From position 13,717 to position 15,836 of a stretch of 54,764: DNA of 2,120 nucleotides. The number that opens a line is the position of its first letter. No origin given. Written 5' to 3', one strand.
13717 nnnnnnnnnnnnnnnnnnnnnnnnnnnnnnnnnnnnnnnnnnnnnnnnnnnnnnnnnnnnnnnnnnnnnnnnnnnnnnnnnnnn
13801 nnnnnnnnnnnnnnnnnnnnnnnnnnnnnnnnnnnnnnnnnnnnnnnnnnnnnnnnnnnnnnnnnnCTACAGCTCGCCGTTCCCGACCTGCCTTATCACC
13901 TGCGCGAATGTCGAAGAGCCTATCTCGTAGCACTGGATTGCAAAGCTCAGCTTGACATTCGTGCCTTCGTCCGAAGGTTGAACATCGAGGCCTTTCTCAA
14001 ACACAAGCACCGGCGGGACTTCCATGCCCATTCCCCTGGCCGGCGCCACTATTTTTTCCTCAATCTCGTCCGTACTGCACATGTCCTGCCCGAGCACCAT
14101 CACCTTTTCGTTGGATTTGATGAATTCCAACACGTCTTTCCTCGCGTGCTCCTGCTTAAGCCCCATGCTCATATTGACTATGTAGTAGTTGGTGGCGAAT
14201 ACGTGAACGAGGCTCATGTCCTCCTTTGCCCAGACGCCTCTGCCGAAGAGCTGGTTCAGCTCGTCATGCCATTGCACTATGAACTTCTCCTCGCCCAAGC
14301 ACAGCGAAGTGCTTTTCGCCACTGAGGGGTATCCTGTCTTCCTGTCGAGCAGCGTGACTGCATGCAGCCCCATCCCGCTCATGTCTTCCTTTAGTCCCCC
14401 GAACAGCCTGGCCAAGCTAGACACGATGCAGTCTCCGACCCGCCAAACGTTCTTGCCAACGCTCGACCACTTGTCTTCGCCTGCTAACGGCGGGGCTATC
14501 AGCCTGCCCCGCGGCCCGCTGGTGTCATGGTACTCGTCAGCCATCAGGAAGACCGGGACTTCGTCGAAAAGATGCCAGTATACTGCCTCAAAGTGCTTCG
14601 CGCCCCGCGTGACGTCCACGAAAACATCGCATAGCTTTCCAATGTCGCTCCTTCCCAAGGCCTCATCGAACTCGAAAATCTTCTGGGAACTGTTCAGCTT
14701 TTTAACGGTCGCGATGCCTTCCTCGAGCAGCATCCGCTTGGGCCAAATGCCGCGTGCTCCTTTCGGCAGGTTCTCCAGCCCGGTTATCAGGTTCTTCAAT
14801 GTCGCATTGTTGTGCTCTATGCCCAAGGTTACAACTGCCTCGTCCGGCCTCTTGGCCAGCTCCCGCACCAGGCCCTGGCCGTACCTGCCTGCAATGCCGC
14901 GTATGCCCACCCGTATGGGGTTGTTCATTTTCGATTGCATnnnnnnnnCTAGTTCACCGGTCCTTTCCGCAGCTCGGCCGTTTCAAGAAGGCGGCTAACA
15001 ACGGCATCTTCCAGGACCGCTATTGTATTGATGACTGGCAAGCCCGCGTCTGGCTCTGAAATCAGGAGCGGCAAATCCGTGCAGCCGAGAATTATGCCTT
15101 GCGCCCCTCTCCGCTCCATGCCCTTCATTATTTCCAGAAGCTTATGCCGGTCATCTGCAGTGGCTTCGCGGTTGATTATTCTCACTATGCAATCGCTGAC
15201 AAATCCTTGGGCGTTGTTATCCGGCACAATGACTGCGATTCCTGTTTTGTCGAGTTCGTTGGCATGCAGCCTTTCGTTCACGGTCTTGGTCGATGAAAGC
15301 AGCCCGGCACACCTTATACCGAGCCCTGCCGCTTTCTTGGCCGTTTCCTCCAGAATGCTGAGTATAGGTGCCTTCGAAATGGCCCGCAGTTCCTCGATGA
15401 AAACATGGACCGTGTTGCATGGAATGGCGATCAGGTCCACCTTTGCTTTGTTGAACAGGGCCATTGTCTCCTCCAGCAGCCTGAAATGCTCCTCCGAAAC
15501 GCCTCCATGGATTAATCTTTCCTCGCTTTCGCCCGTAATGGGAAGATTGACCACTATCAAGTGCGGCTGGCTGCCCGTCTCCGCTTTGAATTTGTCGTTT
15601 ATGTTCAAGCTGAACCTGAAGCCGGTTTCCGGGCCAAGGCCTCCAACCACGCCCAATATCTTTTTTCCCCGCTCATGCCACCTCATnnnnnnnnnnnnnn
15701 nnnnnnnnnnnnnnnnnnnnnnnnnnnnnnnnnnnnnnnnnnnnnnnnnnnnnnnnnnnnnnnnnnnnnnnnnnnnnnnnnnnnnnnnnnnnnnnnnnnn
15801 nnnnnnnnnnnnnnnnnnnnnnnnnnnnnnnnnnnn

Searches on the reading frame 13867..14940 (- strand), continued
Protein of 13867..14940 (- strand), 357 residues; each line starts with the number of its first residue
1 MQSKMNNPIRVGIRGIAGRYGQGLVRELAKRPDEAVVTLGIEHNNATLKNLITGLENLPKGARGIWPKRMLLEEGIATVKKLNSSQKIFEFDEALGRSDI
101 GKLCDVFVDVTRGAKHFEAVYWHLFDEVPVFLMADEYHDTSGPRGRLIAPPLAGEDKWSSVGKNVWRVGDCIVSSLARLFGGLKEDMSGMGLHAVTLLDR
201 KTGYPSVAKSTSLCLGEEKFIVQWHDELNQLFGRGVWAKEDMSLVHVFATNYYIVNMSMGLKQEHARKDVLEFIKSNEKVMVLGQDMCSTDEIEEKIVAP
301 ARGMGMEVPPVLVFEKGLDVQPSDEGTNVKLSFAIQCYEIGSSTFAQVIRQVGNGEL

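Call 53: fold_search(model_id=the predicted structure, library=pdb)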
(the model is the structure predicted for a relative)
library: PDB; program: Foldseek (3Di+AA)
matches with E <= 10: 1109; with E <= 0.001: 211
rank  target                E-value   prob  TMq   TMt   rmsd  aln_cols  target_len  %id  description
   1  7c5i_P                1.1e-06  1.00  0.26  0.28  15.8       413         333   14  Crystal Structure of C150A mutant of Glyceraldehyde-3-phosphate-dehydrogenase1 from Escherichia coli complexed with PO (released 2021-05-26)
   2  7jwk_A                1.4e-06  1.00  0.26  0.28  14.7       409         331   13  Crystal Structure of Glyceraldehyde-3-phosphate Dehydrogenase (GAPDH) from Mycoplasma genitalium with bound NAD (released 2020-09-09)
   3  7jwk_C                1.5e-06  1.00  0.26  0.28  14.6       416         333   13  Crystal Structure of Glyceraldehyde-3-phosphate Dehydrogenase (GAPDH) from Mycoplasma genitalium with bound NAD (released 2020-09-09)
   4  5utm_B                1.8e-06  1.00  0.28  0.30  14.9       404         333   12  Mutant Structures of Streptococcus Agalactiae GBS Glyceraldehyde-3-Phosphate Dehydrogenase (GAPDH) (released 2018-02-28)
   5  9z9c_A                1.8e-06  1.00  0.26  0.28  15.7       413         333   12  Crystal structure of a glyceraldehyde-3-phosphate dehydrogenase from Neisseria gonorrhoeae in complex with NAD (P1 for (released 2025-11-26)
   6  9z9c_U                2.1e-06  1.00  0.28  0.30  14.4       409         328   12  Crystal structure of a glyceraldehyde-3-phosphate dehydrogenase from Neisseria gonorrhoeae in complex with NAD (P1 for (released 2025-11-26)
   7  3lc1_P                2.3e-06  1.00  0.27  0.29  15.6       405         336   14  Crystal Structure of H178N mutant of Glyceraldehyde-3-phosphate-dehydrogenase 1 (GAPDH 1) from Staphylococcus aureus M (released 2010-08-18)
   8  3lvf_P                2.3e-06  1.00  0.26  0.27  16.0       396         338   15  Crystal Structure of holo Glyceraldehyde-3-phosphate dehydrogenase 1 (GAPDH1) from methicillin resistant Staphylococcu (released 2010-08-18)
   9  7c5f_O                2.3e-06  1.00  0.26  0.28  15.9       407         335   14  Crystal Structure of Glyceraldehyde-3-phosphate dehydrogenase1 from Escherichia coli at 1.88 Angstrom resolution (released 2020-09-23)
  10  5jya_D                2.4e-06  1.00  0.27  0.28  15.2       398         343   12  Structures of Streptococcus agalactiae GBS GAPDH in different enzymatic states (released 2016-12-21)
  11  5utm_A                2.4e-06  1.00  0.26  0.27  14.4       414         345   12  Mutant Structures of Streptococcus Agalactiae GBS Glyceraldehyde-3-Phosphate Dehydrogenase (GAPDH) (released 2018-02-28)
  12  5vmt_H                2.7e-06  1.00  0.28  0.30  14.6       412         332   12  Crystal structure of a glyceraldehyde-3-phosphate dehydrogenase from Neisseria gonorrhoeae bound to NAD (released 2017-05-10)
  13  5vmt_B                2.7e-06  1.00  0.28  0.30  14.7       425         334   12  Crystal structure of a glyceraldehyde-3-phosphate dehydrogenase from Neisseria gonorrhoeae bound to NAD (released 2017-05-10)
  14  7c5m_P                2.7e-06  1.00  0.26  0.28  16.2       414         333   14  Crystal Structure of C150A+H177A mutant of Glyceraldehyde-3-phosphate-dehydrogenase1 from Escherichia coli complexed w (released 2021-05-26)
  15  5vmt_A                2.9e-06  1.00  0.27  0.29  15.7       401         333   10  Crystal structure of a glyceraldehyde-3-phosphate dehydrogenase from Neisseria gonorrhoeae bound to NAD (released 2017-05-10)
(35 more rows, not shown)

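Call 60: predict_structure(alignment_id=A3)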
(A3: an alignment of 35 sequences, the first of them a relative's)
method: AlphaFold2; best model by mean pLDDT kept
length: 357 residues; sequences in the alignment: 35
mean_pLDDT: 91.8   pTM: 0.90
mean pLDDT of the five models: 91.8, 90.5, 90.3, 90.3, 90.2
residues with pLDDT >= 90: 282; 70-90: 56; 50-70: 15; < 50: 4
segments of 3 or more residues with pLDDT < 50: 1-4
pLDDT, mean of each block of 10 residues (from residue 1): 70 96 97 97 96 96 94 95 96 83 95 78 90 72 87 78 90 97 96 93 83 91 93 90 94 97 98 97 97 97 96 98 97 96 96 87
secondary structure, 60 per line:
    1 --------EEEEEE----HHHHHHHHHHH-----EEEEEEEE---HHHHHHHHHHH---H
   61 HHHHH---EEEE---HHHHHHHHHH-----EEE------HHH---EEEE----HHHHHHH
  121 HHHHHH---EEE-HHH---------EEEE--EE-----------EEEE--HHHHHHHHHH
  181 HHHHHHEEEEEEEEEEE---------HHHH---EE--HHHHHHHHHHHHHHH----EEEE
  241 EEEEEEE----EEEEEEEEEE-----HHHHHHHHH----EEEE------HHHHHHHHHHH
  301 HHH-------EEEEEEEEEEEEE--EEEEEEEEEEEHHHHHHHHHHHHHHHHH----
elements in order: E9-14 H19-29 E35-42 H46-56 H60-65 E69-72 H76-85 E91-93 E106-109 H114-126 E130-132 E146-149 E165-168 H171-186 E187-197 H207-210 H218-232 E237-247 E252-261 H267-275 E280-283 H290-303 E311-323 E326-336 H337-353

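Call 63: fold_search(model_id=the predicted structure, library=pdb)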
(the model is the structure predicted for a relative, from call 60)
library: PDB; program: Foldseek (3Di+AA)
matches with E <= 10: 1720; with E <= 0.001: 521
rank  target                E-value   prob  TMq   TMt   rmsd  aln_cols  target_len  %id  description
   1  2czc_A                2.9e-16  1.00  0.64  0.68   4.9       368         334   12  Crystal structure of glyceraldehyde-3-phosphate dehydrogenase from Pyrococcus horikoshii OT3 (released 2006-01-13)
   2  2czc_D                4.2e-16  1.00  0.64  0.68   5.0       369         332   13  Crystal structure of glyceraldehyde-3-phosphate dehydrogenase from Pyrococcus horikoshii OT3 (released 2006-01-13)
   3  2czc_B                2.4e-15  1.00  0.61  0.65   6.5       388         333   12  Crystal structure of glyceraldehyde-3-phosphate dehydrogenase from Pyrococcus horikoshii OT3 (released 2006-01-13)
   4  1b7g_O                4.7e-15  1.00  0.64  0.66   5.9       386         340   16  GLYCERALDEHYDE 3-PHOSPHATE DEHYDROGENASE (released 1999-10-08)
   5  7jwk_C                5.3e-15  1.00  0.62  0.66   6.4       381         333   15  Crystal Structure of Glyceraldehyde-3-phosphate Dehydrogenase (GAPDH) from Mycoplasma genitalium with bound NAD (released 2020-09-09)
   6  9y4u_B                7.2e-15  1.00  0.61  0.67   7.0       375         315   14  Crystal structure of glyceraldehyde-3-phosphate dehydrogenase (GAPDH) from Neisseria gonorrhoeae in complex with NAD ( (released 2025-09-17)
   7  7jwk_D                8.6e-15  1.00  0.62  0.67   6.2       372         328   13  Crystal Structure of Glyceraldehyde-3-phosphate Dehydrogenase (GAPDH) from Mycoplasma genitalium with bound NAD (released 2020-09-09)
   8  5utm_A                1.1e-14  1.00  0.61  0.63   5.7       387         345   12  Mutant Structures of Streptococcus Agalactiae GBS Glyceraldehyde-3-Phosphate Dehydrogenase (GAPDH) (released 2018-02-28)
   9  5utm_B                1.3e-14  1.00  0.60  0.64   6.7       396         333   11  Mutant Structures of Streptococcus Agalactiae GBS Glyceraldehyde-3-Phosphate Dehydrogenase (GAPDH) (released 2018-02-28)
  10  5v8y_B                1.4e-14  1.00  0.64  0.68   5.2       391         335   12  Mutant Structures of Streptococcus Agalactiae GBS Glyceraldehyde-3-Phosphate Dehydrogenase (GAPDH) (released 2018-02-28)
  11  5jya_D                1.4e-14  1.00  0.60  0.62   6.2       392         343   11  Structures of Streptococcus agalactiae GBS GAPDH in different enzymatic states (released 2016-12-21)
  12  5utm_D                1.5e-14  1.00  0.60  0.63   6.6       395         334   11  Mutant Structures of Streptococcus Agalactiae GBS Glyceraldehyde-3-Phosphate Dehydrogenase (GAPDH) (released 2018-02-28)
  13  2yyy_A                1.7e-14  1.00  0.66  0.68   5.3       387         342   16  Crystal structure of Glyceraldehyde-3-phosphate dehydrogenase (released 2007-11-06)
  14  5y37_A                1.7e-14  1.00  0.60  0.64   6.5       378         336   12  Crystal structure of GBS GAPDH (released 2018-04-18)
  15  9z9c_A                1.9e-14  1.00  0.60  0.63   6.8       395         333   12  Crystal structure of a glyceraldehyde-3-phosphate dehydrogenase from Neisseria gonorrhoeae in complex with NAD (P1 for (released 2025-11-26)
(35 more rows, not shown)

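Call 64: find_related_loci(query=window:13867-14940:-, collection=viral_contigs, flank=8000)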
Query window:13867-14940:- (357 aa) in viral_contigs; peptide patterns used: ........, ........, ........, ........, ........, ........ (x = any residue, [..] = any of these).
2 stretches matched a pattern, but none encodes a relative of the query by tblastn (E <= 1e-3).

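Call 66: find_encoding_contigs(protein=P0001, flank=10000, max_places=3)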
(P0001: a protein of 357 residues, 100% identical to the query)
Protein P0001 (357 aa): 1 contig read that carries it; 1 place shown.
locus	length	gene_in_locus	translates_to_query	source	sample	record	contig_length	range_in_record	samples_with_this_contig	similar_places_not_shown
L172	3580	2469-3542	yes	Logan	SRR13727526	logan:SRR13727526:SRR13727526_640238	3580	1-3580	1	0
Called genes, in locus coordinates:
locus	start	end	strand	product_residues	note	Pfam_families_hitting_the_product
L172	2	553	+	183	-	?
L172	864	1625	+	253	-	-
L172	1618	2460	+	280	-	PF01177:Asp_Glu_race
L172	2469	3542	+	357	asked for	-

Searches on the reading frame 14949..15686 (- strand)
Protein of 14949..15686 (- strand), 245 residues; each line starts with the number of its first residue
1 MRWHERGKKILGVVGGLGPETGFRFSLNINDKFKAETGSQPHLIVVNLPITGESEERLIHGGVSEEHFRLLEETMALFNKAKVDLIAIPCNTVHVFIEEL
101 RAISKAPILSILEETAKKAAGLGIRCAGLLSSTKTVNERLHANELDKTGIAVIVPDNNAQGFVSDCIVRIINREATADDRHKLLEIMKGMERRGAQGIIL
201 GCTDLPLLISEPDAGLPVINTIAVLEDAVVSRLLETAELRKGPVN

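Call 65: find_related_loci(query=window:14949-15686:-, collection=viral_contigs, flank=8000)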
Query window:14949-15686:- (245 aa) in viral_contigs; peptide patterns used: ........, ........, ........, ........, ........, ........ (x = any residue, [..] = any of these).
7 stretches matched a pattern, but none encodes a relative of the query by tblastn (E <= 1e-3).
